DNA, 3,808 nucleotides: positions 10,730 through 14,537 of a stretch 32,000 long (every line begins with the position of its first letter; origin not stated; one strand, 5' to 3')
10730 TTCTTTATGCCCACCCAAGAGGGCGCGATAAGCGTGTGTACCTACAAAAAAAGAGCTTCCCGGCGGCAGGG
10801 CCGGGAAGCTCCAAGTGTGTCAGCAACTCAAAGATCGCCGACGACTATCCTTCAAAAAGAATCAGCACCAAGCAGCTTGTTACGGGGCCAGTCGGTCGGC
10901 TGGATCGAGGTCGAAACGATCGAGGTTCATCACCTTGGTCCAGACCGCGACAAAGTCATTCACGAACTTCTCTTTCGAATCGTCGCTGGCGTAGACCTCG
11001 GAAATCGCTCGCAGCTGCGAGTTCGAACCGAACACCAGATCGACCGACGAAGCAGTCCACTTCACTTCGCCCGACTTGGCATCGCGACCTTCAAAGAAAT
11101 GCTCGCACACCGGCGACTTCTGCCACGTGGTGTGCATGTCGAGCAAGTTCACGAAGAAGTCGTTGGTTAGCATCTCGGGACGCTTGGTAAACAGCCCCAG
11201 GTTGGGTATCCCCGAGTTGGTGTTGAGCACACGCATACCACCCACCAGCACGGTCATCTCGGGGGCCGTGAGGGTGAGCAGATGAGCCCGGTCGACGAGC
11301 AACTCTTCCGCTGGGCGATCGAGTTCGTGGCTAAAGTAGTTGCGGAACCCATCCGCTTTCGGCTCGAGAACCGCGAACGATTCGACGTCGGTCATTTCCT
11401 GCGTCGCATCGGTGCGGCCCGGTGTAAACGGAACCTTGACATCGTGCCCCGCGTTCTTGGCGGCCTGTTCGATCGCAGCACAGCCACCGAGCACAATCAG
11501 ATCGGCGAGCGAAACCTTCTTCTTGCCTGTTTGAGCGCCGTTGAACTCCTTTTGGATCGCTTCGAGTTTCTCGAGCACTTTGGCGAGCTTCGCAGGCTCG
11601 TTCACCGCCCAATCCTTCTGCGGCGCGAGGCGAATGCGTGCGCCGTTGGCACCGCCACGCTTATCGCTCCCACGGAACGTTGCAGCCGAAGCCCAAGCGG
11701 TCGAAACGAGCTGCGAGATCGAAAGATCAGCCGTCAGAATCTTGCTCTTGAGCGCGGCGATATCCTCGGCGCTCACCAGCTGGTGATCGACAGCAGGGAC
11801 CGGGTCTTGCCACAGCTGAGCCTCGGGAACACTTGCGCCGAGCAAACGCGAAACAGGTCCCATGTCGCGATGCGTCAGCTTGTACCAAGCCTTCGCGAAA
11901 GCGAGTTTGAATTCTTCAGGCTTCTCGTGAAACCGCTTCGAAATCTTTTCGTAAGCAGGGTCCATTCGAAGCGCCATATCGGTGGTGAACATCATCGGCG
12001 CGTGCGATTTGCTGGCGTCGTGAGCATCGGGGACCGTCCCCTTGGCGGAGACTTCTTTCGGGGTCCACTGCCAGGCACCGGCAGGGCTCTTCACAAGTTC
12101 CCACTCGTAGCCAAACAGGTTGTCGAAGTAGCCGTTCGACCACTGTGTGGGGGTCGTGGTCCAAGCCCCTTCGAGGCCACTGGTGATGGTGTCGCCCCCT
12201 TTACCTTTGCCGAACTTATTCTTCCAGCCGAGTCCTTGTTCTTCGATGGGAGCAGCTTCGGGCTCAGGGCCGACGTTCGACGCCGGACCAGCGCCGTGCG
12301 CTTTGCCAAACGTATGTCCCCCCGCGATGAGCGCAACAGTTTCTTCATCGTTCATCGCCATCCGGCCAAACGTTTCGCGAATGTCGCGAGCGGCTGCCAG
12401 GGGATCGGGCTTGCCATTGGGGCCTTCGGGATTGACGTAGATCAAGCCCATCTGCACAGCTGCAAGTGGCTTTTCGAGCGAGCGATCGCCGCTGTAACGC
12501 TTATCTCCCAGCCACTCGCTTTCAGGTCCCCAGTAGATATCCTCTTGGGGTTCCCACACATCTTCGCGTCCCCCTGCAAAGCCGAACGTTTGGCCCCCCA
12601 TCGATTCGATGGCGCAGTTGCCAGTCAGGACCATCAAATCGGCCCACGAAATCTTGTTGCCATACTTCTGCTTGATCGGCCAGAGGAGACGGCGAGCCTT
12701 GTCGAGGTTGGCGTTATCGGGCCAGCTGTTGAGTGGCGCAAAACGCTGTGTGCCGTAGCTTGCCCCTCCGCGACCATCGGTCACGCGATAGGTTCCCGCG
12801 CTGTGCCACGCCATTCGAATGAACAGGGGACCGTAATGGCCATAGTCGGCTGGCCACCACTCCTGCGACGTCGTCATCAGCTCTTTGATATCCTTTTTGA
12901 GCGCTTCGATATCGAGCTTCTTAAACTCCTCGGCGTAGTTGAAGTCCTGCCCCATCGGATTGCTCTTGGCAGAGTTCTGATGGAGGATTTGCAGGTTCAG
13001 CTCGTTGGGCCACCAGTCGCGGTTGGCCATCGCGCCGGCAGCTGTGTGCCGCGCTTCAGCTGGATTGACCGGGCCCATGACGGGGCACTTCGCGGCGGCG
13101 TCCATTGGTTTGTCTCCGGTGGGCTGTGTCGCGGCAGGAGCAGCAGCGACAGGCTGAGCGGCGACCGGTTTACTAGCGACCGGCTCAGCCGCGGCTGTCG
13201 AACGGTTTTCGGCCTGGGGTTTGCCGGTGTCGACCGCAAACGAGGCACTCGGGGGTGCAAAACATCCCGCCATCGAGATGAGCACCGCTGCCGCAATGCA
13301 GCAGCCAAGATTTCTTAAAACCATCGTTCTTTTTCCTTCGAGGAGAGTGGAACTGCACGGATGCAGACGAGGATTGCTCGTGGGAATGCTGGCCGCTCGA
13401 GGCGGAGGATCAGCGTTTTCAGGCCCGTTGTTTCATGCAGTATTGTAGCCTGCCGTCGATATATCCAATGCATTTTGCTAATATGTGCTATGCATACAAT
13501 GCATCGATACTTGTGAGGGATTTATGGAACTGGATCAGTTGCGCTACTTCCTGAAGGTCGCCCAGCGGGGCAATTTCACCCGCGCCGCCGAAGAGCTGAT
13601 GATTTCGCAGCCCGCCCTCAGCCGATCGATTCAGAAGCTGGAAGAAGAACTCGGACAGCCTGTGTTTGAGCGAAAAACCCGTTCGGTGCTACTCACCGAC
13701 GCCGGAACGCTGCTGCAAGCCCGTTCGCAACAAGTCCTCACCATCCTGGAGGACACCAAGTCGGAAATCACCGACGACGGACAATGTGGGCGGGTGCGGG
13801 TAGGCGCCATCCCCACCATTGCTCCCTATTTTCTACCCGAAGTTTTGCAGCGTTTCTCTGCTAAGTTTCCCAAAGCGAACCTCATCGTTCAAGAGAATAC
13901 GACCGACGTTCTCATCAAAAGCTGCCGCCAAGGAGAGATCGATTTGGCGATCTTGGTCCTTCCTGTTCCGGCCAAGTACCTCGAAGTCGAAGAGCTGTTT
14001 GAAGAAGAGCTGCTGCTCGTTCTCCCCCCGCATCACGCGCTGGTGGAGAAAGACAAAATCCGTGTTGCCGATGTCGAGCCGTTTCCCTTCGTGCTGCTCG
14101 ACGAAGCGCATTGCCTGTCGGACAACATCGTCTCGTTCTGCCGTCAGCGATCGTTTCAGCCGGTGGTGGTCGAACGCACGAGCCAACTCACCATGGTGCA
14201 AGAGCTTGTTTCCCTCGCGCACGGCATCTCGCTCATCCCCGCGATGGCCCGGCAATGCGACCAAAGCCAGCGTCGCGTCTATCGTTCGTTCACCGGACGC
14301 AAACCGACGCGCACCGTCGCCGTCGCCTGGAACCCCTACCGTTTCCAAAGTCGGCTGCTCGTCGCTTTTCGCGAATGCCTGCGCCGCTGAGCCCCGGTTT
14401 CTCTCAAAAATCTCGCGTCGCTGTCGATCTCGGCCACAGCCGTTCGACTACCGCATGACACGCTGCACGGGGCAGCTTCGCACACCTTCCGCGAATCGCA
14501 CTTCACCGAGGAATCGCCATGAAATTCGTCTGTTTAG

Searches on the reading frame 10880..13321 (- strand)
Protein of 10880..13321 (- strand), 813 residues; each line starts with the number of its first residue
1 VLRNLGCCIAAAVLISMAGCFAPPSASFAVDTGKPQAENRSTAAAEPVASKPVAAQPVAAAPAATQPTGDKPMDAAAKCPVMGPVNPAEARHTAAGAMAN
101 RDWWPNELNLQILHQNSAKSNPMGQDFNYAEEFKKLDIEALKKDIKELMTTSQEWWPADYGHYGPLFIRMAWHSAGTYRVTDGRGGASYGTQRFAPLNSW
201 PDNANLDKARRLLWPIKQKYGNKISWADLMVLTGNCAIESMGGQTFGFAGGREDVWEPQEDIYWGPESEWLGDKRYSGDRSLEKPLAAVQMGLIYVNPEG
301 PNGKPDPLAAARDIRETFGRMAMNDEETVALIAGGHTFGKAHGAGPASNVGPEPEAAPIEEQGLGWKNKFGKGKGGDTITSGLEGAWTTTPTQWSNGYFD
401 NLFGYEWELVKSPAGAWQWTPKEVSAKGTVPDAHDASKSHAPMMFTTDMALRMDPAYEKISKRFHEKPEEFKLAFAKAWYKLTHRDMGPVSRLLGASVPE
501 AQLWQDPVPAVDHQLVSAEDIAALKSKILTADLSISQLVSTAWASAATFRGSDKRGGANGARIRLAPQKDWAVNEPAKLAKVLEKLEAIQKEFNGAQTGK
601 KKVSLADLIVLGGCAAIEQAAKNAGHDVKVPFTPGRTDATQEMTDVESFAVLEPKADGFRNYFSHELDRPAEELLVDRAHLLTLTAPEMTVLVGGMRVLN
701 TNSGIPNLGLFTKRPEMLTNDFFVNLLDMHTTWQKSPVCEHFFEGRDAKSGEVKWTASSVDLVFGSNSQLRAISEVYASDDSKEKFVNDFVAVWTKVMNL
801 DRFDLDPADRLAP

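Call 9: search_protein_families(library=pfam, proteins=[window:10880-13321:-], max_evalue=0.01)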
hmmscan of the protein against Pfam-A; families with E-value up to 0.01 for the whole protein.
window:10880-13321:- (813 aa): 1 family
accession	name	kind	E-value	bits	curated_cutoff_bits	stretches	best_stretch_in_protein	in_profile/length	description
PF00141.28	peroxidase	-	2.9e-74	250.3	27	2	158-466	11-236/237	Peroxidase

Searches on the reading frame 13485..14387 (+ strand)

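Call 9: search_protein_families(library=pfam, proteins=[window:13485-14387:+], max_evalue=0.01)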
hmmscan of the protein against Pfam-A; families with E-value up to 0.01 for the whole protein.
window:13485-14387:+ (301 aa): 2 families
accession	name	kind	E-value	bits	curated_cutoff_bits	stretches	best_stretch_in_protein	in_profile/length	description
PF03466.25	LysR_substrate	-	9.7e-45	152.9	28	1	98-300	2-205/209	LysR substrate binding domain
PF00126.33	HTH_1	-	4e-25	88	26.6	1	16-74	1-59/60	Bacterial regulatory helix-turn-helix protein, lysR family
